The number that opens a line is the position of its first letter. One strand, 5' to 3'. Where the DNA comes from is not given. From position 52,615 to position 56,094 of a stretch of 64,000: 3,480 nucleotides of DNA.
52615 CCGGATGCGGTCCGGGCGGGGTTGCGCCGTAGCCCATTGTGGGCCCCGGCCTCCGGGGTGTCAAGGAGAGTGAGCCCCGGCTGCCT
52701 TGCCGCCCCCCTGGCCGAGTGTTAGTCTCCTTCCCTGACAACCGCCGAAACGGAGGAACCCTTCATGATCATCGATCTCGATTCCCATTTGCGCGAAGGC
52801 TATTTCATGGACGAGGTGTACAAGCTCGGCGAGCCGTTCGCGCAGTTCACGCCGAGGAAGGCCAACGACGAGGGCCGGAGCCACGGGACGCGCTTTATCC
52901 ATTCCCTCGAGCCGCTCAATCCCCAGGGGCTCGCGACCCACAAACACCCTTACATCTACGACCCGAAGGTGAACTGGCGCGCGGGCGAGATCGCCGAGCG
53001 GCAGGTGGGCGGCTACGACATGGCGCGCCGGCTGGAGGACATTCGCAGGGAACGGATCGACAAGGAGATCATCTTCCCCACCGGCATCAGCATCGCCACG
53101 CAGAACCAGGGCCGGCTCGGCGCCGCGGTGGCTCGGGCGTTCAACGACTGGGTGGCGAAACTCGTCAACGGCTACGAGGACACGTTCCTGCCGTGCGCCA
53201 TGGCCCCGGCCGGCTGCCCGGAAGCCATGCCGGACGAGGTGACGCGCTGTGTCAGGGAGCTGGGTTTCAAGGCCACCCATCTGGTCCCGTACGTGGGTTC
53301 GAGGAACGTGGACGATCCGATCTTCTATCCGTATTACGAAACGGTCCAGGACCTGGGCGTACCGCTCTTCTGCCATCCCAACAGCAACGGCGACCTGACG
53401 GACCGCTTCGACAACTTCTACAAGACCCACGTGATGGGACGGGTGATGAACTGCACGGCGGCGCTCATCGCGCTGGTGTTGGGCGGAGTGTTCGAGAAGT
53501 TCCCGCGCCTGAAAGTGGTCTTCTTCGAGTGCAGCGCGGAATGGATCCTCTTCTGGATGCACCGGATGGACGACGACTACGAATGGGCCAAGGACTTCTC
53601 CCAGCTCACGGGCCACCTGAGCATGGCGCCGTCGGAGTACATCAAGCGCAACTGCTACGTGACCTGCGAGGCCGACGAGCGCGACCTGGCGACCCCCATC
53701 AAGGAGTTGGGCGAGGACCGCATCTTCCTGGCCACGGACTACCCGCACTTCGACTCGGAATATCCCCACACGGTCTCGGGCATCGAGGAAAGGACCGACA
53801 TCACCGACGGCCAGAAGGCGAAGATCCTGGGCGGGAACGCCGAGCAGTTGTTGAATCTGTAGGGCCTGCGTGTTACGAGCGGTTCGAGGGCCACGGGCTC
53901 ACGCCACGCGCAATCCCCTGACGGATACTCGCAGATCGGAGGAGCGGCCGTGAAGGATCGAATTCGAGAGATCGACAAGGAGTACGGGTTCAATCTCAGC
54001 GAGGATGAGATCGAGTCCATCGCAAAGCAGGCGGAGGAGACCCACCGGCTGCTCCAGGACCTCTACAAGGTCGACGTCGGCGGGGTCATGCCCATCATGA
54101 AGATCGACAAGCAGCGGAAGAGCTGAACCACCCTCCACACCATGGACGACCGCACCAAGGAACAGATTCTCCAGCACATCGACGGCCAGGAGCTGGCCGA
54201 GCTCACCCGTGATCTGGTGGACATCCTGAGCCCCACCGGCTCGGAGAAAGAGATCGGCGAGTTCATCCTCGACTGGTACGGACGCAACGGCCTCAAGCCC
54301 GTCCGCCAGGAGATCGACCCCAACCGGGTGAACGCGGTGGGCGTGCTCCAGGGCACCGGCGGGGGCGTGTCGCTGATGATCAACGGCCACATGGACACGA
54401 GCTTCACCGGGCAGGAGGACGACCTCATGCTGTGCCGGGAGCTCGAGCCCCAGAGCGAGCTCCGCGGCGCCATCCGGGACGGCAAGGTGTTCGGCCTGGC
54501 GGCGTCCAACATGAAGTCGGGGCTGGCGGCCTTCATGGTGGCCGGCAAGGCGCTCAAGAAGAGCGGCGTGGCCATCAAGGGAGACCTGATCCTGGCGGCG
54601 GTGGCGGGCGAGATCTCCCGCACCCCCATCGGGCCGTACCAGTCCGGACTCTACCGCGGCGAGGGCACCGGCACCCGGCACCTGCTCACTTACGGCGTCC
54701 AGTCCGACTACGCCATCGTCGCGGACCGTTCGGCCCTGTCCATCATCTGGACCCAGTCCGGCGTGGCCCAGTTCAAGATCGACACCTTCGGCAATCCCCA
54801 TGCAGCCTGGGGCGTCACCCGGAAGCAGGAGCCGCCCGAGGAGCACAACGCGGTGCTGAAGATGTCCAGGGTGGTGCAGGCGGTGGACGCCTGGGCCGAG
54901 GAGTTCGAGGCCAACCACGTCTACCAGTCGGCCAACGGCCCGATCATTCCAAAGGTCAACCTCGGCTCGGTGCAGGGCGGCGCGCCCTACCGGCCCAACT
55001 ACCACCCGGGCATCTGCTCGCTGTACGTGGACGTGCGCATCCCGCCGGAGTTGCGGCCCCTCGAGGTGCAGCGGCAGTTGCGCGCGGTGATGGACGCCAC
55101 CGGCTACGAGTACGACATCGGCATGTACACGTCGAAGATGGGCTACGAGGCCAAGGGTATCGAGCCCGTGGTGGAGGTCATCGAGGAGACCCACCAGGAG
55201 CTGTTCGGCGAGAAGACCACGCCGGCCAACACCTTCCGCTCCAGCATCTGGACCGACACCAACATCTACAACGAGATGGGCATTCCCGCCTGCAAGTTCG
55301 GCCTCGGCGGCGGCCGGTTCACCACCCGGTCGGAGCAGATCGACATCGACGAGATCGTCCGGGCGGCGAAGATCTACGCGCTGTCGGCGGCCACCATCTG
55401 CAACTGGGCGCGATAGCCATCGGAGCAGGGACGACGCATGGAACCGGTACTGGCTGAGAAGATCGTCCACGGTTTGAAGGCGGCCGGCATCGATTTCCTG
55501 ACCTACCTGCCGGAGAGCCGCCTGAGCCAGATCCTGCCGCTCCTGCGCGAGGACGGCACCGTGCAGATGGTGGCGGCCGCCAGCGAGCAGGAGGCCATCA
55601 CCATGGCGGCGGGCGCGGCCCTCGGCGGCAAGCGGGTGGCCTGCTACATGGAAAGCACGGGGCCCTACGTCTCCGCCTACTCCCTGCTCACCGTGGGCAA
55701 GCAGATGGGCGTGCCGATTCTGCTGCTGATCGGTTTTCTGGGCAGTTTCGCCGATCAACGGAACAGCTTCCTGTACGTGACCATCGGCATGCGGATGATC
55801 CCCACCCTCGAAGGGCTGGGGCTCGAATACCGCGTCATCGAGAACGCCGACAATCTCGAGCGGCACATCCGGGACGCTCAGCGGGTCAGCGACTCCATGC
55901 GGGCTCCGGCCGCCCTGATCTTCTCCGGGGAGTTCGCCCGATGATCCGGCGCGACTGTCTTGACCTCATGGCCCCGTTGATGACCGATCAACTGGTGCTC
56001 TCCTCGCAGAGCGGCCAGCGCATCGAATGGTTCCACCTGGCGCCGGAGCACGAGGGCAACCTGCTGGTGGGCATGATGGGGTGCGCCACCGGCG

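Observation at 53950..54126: Unlisted 58-aa GatC/AtzG-like small ORF inside a putative catabolic operon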

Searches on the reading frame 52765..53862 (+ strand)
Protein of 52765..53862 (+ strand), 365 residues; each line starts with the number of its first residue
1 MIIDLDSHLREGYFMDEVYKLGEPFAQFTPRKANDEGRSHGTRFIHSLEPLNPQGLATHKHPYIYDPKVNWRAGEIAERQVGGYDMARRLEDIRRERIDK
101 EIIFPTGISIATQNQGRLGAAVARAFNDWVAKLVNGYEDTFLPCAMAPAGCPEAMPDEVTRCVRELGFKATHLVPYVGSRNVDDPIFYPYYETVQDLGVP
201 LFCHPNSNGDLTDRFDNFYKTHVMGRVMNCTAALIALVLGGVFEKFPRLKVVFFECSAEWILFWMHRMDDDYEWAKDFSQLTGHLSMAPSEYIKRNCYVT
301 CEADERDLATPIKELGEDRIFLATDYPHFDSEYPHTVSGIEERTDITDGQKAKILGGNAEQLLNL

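Call 5: search_protein_families(library=pfam, proteins=[window:52765-53862:+], max_evalue=10)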
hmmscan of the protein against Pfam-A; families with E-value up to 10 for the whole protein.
window:52765-53862:+ (365 aa): 1 family
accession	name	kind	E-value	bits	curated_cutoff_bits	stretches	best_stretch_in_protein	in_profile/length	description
PF04909.20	Amidohydro_2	-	1e-32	114.5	26.4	1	82-365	17-289/289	Amidohydrolase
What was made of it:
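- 52765..53862 (+): Amidohydrolase_2 gene: a variable upstream neighbour, not part of the conserved unit. PF04909 (call 5).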

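Call 6: search_protein_families(library=ncbifam, proteins=[window:52765-53862:+], max_evalue=10)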
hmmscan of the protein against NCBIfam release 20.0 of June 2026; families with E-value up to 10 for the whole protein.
window:52765-53862:+ (365 aa): 0 families

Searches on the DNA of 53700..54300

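Call 69: search_rna_families(source=window, start=53700, end=54300, threshold=evalue, max_evalue=1)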
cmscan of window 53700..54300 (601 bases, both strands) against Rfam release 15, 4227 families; matches with E-value up to 1: 0.
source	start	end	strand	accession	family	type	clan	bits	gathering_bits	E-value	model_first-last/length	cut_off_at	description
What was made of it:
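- Tried and rejected: There were no Rfam hits at E<=1 (call 69).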

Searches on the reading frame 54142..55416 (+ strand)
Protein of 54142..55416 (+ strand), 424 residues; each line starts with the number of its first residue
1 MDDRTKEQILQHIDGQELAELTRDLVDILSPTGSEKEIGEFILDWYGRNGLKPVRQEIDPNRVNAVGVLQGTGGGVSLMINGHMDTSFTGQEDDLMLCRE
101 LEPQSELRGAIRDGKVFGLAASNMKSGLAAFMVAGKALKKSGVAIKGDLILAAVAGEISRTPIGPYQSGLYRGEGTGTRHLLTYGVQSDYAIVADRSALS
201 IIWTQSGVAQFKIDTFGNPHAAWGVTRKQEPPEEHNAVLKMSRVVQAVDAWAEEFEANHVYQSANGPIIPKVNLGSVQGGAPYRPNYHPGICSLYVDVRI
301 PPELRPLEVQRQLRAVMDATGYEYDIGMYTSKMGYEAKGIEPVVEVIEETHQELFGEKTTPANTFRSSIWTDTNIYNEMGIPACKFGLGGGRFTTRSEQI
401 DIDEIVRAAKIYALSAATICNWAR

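Call 5: search_protein_families(library=pfam, proteins=[window:54142-55416:+], max_evalue=10)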
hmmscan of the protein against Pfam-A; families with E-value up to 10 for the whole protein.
window:54142-55416:+ (424 aa): 3 families
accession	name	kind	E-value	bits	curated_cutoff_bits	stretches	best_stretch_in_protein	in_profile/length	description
PF01546.33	Peptidase_M20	-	1.8e-16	61.1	24.6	1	79-414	1-202/206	Peptidase family M20/M25/M40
PF07687.19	M20_dimer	-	2.3e-07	31.2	21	1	231-324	23-106/107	Peptidase dimerisation domain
PF04389.22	Peptidase_M28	-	0.22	11.7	21.3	1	64-157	1-66/193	Peptidase family M28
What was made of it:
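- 54142..55416 (+): M20-family hydrolase, NaaA-like; no Shine-Dalgarno of its own; starts 15 nt after the small ORF stop. Pfam Peptidase_M20 and M20_dimer (call 5).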

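Call 6: search_protein_families(library=ncbifam, proteins=[window:54142-55416:+], max_evalue=10)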
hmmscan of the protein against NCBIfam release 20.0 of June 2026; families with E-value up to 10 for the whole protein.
window:54142-55416:+ (424 aa): 29 families (the best 25 are shown)
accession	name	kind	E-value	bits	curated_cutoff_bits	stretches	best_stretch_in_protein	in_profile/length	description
TIGR01910.1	DapE-ArgE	subfamily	7.6e-39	134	217.6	1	20-411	2-373/373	ArgE/DapE family deacylase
NF005373.0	PRK06915.1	equivalog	8e-25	87.6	428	1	63-422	81-420/422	peptidase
NF005306.0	PRK06837.1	subfamily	2e-24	86.2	376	1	61-420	82-422/427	ArgE/DapE family deacylase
NF006399.0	PRK08651.1-2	equivalog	4.8e-23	81.8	381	1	16-411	4-396/405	succinyl-diaminopimelate desuccinylase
NF006370.0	PRK08596.1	equivalog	1.2e-20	73.5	412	2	8-261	7-249/425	acetylornithine deacetylase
NF009555.0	PRK13004.1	equivalog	2.4e-20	72.8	321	1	16-419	15-395/399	YgeY family selenium metabolism-linked hydrolase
NF006400.0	PRK08651.1-3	equivalog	5.2e-19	68.3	374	1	74-413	82-400/410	succinyl-diaminopimelate desuccinylase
NF006365.0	PRK08588.1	subfamily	6.8e-19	68.4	289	1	14-412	5-373/383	succinyl-diaminopimelate desuccinylase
TIGR03526.1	selenium_YgeY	hypoth_equivalog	4.7e-16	58.6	321.5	1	16-415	13-389/395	YgeY family selenium metabolism-linked hydrolase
TIGR01900.1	dapE-gram_pos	equivalog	6e-15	55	304.2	1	16-412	3-346/351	succinyl-diaminopimelate desuccinylase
TIGR01892.1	AcOrn-deacetyl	equivalog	2.2e-14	53.3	297.7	1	34-410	16-359/365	acetylornithine deacetylase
NF003474.0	PRK05111.1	equivalog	2.6e-12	46.3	460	1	34-351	31-321/383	acetylornithine deacetylase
NF009557.0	PRK13009.1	equivalog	1.6e-11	44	284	2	18-151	5-128/377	succinyl-diaminopimelate desuccinylase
NF005913.0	PRK07906.1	subfamily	3.6e-09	35.8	382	1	19-161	18-159/442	hypothetical protein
TIGR01246.1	dapE_proteo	equivalog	4.9e-09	35.7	361.8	2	20-151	3-124/370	succinyl-diaminopimelate desuccinylase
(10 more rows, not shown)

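Call 72: find_related_loci(query=window:54142-55413:+, collection=metagenome_contigs, flank=4000)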
Query window:54142-55413:+ (424 aa) in metagenome_contigs; peptide patterns used: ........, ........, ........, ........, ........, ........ (x = any residue, [..] = any of these).
179 stretches matched a pattern; 136 encode a relative of the query (tblastn E <= 1e-3); the best 80 are kept; 80 distinct loci.
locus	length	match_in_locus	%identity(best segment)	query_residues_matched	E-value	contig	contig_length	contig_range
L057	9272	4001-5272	97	1-424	0e+0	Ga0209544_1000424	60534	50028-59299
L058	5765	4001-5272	87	1-424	0e+0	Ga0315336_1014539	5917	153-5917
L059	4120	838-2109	72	1-424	0e+0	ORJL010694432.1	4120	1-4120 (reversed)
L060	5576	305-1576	73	1-424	0e+0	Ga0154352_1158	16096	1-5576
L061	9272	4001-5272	72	1-424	0e+0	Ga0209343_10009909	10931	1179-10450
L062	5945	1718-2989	72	1-424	0e+0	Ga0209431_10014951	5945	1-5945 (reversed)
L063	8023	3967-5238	71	1-424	0e+0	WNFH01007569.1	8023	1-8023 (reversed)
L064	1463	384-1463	92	1-360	0e+0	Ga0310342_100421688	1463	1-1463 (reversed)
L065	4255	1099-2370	70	1-424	0e+0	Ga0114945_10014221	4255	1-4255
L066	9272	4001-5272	71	1-424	0e+0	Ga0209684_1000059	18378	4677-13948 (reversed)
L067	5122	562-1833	71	1-424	0e+0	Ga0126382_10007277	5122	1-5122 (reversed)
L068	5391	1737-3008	70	1-424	0e+0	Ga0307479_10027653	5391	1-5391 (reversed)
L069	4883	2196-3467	71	1-424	0e+0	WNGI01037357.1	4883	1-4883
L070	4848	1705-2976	71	1-424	0e+0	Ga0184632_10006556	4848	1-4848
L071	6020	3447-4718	70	1-424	0e+0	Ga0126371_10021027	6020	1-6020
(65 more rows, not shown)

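Call 79: search_solved_structures(query=window:54142-55413:+, max_evalue=1e-8, show_alignments=3)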
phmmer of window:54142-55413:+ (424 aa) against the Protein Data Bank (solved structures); distinct sequences matched with E-value up to 1e-8: 4.
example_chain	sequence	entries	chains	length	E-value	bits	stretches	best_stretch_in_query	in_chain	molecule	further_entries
5k8m_A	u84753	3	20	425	3.5e-90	306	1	9-421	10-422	5-nitroanthranilic acid aminohydrolase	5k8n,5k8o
5k8p_A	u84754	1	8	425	3.6e-90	305.9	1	9-421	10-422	5-nitroanthranilic acid aminohydrolase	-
7uoi_A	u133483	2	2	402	2.1e-09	39.9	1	17-349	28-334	succinyl-diaminopimelate desuccinylase | Probable succinyl-diaminopimelate desuccinylase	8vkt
3tx8_A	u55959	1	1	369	6.8e-09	38.2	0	20-154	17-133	Succinyl-diaminopimelate desuccinylase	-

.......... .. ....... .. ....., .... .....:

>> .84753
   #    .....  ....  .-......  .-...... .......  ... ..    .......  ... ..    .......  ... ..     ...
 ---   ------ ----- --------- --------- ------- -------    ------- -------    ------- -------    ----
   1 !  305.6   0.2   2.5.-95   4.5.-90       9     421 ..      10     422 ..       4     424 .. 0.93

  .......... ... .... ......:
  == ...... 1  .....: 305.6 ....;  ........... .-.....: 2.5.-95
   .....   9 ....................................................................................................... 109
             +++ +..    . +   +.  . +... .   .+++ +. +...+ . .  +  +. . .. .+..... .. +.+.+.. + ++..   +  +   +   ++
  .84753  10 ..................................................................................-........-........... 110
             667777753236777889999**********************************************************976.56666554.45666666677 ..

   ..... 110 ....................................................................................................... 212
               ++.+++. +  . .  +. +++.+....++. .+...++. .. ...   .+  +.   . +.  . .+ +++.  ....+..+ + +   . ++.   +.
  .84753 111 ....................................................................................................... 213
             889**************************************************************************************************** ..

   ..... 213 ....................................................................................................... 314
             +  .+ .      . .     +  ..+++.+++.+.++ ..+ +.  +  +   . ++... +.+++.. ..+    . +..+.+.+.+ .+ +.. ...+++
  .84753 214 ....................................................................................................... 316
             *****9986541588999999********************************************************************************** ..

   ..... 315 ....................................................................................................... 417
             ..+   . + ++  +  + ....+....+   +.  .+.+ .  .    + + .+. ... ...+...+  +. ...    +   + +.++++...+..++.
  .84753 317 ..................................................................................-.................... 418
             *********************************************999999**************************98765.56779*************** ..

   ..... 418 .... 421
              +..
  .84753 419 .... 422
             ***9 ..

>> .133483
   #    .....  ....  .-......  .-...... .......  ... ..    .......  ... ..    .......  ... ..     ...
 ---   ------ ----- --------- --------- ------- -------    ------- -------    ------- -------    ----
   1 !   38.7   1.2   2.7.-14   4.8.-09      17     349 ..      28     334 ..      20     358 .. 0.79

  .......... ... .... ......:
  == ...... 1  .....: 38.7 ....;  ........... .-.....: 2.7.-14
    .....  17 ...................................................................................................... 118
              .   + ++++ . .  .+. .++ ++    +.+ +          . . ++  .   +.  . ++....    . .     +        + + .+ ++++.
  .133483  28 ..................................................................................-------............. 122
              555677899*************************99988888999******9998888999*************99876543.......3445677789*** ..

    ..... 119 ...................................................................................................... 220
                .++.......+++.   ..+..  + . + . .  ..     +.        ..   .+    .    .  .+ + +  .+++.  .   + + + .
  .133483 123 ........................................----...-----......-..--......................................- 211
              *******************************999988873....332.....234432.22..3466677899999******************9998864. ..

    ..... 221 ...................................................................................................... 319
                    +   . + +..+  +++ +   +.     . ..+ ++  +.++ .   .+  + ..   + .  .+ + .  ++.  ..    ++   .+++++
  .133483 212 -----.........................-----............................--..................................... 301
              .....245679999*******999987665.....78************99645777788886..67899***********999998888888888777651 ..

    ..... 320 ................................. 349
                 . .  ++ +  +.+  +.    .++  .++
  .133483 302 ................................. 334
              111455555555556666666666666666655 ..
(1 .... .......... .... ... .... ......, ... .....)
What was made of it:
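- The solved relative NaaA was deposited as a single-protein assembly (call 79).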

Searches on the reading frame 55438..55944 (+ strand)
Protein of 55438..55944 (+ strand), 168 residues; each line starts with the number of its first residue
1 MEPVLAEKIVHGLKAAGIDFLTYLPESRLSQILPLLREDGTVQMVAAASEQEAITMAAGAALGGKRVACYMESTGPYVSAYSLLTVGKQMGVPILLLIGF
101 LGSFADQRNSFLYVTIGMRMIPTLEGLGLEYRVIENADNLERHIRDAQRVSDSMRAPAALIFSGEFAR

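Call 5: search_protein_families(library=pfam, proteins=[window:55438-55944:+], max_evalue=10)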
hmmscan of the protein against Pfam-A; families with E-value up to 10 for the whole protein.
window:55438-55944:+ (168 aa): 3 families
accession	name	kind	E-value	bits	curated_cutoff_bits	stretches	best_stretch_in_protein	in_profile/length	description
PF02776.23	TPP_enzyme_N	-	1.5e-08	34.9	26.8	1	6-97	4-96/119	Thiamine pyrophosphate enzyme, N-terminal TPP binding domain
PF01855.24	POR_N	-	0.0059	16.8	27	1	35-71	28-67/231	Pyruvate flavodoxin/ferredoxin oxidoreductase, thiamine diP-bdg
PF18986.5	DUF5719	-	0.062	12.8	26.2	1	10-53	141-186/319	Family of unknown function (DUF5719)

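Call 6: search_protein_families(library=ncbifam, proteins=[window:55438-55944:+], max_evalue=10)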
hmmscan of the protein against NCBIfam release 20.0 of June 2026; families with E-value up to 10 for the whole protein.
window:55438-55944:+ (168 aa): 20 families
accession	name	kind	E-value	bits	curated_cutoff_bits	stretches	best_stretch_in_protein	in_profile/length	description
TIGR03845.1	sulfopyru_alph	equivalog_domain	3.7e-20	72.5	147.95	1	7-163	2-156/160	sulfopyruvate decarboxylase subunit alpha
TIGR03297.1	Ppyr-DeCO2ase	equivalog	4.7e-13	48.9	312.5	1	17-163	1-151/360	phosphonopyruvate decarboxylase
TIGR03336.1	IOR_alpha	equivalog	0.00011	20.7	650.9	1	7-92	9-96/595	indolepyruvate ferredoxin oxidoreductase subunit alpha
NF005364.0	PRK06882.1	equivalog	0.00015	20.3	1083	1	6-102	7-104/574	acetolactate synthase 3 large subunit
NF006378.0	PRK08617.1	equivalog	0.00023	19.6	510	1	6-102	11-107/556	acetolactate synthase AlsS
NF006052.0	PRK08199.1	subfamily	0.00059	18.2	539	1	7-114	12-120/559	thiamine pyrophosphate protein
NF006122.0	PRK08266.1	subfamily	0.00092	17.8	571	1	6-85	7-88/543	hypothetical protein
NF006016.1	PRK08155.1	equivalog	0.0011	17.5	870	1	6-156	6-153/554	acetolactate synthase large subunit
TIGR02418.1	acolac_catab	equivalog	0.0045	15.5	551.1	1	6-160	2-152/539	acetolactate synthase AlsS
TIGR03710.1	OAFO_sf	subfamily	0.0062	15.2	482.75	1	9-68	202-264/561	2-oxoacid:acceptor oxidoreductase subunit alpha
NF005860.0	PRK07789.1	equivalog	0.043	12.1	881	1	6-155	37-183/615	acetolactate synthase large subunit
NF005507.0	PRK07119.1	subfamily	0.044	12.6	399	1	26-75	33-82/352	3-methyl-2-oxobutanoate dehydrogenase subunit VorB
NF005228.0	PRK06725.1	equivalog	0.044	12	991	1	6-160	19-169/571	acetolactate synthase large subunit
NF005470.0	PRK07064.1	equivalog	0.074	12.1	495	1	35-151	37-153/552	thiamine pyrophosphate-binding protein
NF004710.0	PRK06048.1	equivalog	0.095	11.1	976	1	6-157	11-158/561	acetolactate synthase large subunit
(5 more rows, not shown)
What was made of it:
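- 55438..55944 (+): TPP-enzyme N-terminal-domain subunit (alpha) of a split 2-oxoacid decarboxylase-like enzyme. TIGR03845 sulfopyruvate decarboxylase alpha scores 72.5 bits, below the 148 cut-off (calls 5, 6).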
